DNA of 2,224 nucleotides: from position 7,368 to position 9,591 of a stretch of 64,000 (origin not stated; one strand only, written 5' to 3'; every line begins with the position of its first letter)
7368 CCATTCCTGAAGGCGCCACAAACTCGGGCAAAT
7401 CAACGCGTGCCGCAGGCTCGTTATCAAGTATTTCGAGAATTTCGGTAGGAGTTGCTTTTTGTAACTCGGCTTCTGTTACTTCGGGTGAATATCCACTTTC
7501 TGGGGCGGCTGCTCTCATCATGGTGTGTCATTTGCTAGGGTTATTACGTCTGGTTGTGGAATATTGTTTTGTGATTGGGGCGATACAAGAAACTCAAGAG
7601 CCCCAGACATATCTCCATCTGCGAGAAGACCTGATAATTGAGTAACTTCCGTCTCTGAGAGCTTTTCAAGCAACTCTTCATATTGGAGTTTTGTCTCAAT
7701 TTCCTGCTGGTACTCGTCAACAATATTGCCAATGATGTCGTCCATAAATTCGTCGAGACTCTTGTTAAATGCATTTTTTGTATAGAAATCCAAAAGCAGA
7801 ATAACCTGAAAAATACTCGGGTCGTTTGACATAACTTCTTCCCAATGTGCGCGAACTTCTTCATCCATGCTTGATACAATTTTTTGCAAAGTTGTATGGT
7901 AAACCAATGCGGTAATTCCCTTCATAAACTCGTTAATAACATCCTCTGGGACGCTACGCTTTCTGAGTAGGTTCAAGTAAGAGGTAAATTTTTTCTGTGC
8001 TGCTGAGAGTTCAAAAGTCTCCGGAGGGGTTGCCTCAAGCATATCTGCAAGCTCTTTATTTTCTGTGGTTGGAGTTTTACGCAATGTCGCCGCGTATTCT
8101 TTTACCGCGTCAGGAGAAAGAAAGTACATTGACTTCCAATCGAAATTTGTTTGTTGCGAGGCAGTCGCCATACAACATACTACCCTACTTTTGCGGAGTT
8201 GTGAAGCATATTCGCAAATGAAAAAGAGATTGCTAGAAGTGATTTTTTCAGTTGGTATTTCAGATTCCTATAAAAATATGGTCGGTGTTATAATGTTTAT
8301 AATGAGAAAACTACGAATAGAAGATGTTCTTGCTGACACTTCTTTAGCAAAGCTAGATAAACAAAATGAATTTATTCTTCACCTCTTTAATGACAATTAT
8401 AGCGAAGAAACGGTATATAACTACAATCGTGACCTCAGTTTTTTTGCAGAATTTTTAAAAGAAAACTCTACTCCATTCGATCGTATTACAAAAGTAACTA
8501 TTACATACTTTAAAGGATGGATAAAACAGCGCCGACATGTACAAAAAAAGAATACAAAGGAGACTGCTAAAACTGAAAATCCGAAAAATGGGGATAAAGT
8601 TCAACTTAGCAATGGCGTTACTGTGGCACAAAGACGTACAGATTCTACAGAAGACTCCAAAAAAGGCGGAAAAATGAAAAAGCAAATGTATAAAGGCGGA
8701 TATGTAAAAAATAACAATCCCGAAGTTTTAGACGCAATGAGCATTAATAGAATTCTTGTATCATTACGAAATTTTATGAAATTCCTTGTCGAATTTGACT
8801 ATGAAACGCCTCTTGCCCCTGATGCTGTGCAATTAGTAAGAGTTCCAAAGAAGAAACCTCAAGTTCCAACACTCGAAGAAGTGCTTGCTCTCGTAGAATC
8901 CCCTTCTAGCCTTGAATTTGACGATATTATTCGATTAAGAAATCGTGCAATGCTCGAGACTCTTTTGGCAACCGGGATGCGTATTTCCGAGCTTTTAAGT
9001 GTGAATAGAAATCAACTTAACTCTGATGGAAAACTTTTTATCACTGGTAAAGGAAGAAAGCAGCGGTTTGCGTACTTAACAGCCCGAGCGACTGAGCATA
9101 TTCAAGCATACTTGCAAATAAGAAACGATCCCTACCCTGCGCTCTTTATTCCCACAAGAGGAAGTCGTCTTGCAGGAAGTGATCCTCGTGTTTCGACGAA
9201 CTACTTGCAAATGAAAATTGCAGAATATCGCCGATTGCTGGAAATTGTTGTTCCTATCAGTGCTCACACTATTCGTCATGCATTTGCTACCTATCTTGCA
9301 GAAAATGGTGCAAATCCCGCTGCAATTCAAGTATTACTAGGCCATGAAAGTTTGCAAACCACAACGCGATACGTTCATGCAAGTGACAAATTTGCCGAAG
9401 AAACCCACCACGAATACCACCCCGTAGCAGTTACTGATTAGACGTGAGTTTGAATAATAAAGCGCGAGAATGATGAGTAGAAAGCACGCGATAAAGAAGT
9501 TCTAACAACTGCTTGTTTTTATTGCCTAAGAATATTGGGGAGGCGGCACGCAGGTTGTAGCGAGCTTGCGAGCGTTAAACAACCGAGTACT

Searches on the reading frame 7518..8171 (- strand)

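Call 17: search_protein_families(library=pfam, proteins=[window:7518-8171:-], max_evalue=0.001)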
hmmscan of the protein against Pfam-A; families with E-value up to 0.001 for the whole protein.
window:7518-8171:- (217 aa): 1 family
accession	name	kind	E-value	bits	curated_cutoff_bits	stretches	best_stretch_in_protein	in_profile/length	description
PF05388.16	Carbpep_Y_N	-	0.00041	21.1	25.8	0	93-122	67-96/127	Carboxypeptidase Y pro-peptide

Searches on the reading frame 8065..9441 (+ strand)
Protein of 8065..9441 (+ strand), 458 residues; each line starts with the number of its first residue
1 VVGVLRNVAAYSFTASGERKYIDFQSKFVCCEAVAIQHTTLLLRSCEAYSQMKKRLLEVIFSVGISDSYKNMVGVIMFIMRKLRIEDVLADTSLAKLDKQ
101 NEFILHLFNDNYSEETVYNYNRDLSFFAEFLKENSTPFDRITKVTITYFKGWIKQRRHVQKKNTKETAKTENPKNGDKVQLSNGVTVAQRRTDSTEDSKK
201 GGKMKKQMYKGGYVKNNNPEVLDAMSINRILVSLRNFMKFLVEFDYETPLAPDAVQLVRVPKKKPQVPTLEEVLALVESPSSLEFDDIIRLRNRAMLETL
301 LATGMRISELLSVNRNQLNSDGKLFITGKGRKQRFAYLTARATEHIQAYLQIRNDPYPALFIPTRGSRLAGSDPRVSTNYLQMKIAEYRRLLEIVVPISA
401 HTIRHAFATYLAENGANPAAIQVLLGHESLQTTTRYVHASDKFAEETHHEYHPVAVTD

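Call 17: search_protein_families(library=pfam, proteins=[window:8065-9441:+], max_evalue=0.001)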
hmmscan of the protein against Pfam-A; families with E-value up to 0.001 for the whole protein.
window:8065-9441:+ (458 aa): 2 families
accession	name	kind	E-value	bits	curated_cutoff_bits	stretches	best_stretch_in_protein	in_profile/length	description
PF00589.27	Phage_integrase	-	3.3e-30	105.6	27.1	1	275-441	10-170/172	Phage integrase family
PF02899.23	Phage_int_SAM_1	-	1.3e-09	38.6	22.3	1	102-155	3-57/83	Phage integrase, N-terminal SAM-like domain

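Call 67: search_protein_families(library=ncbifam, proteins=[window:8065-9441:+], max_evalue=0.01)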
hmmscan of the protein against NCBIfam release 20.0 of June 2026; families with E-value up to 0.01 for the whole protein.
window:8065-9441:+ (458 aa): 11 families
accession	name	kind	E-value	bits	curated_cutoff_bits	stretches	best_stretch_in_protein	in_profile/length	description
TIGR02224.1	recomb_XerC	equivalog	6.7e-54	183.3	335.15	2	213-455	52-293/295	tyrosine recombinase XerC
TIGR02225.1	recomb_XerD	equivalog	1.1e-50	172.6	329.6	2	213-454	49-289/290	site-specific tyrosine recombinase XerD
NF001399.0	PRK00283.1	subfamily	1.6e-47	162.2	279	2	213-455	59-299/300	tyrosine recombinase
NF040815.2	recomb_XerA_Arch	equivalog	2.3e-43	148.7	220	1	212-443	54-258/263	site-specific tyrosine recombinase/integron integrase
NF002331.0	PRK01287.1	subfamily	2.1e-26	92.7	371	1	207-454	81-327/365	site-specific tyrosine recombinase XerC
NF003462.0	PRK05084.1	equivalog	9.6e-22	77.2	267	1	291-446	195-351/360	tyrosine recombinase XerS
TIGR02249.1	integrase_gron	subfamily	7.2e-15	55.1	265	2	379-444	240-305/315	integron integrase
NF011946.0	PRK15417.1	equivalog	3.8e-08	32.9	435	1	394-439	270-315/337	integron integrase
NF007371.0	PRK09871.1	subfamily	4.9e-07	29.5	222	1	302-439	37-174/198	tyrosine-type DNA invertase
NF040693.1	recomb_GmtY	equivalog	0.00014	21.2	340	1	399-443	392-436/441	gamma-mobile-trio recombinase GmtY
NF041502.1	integrase_1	equivalog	0.00093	18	350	1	396-446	317-367/484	site-specific integrase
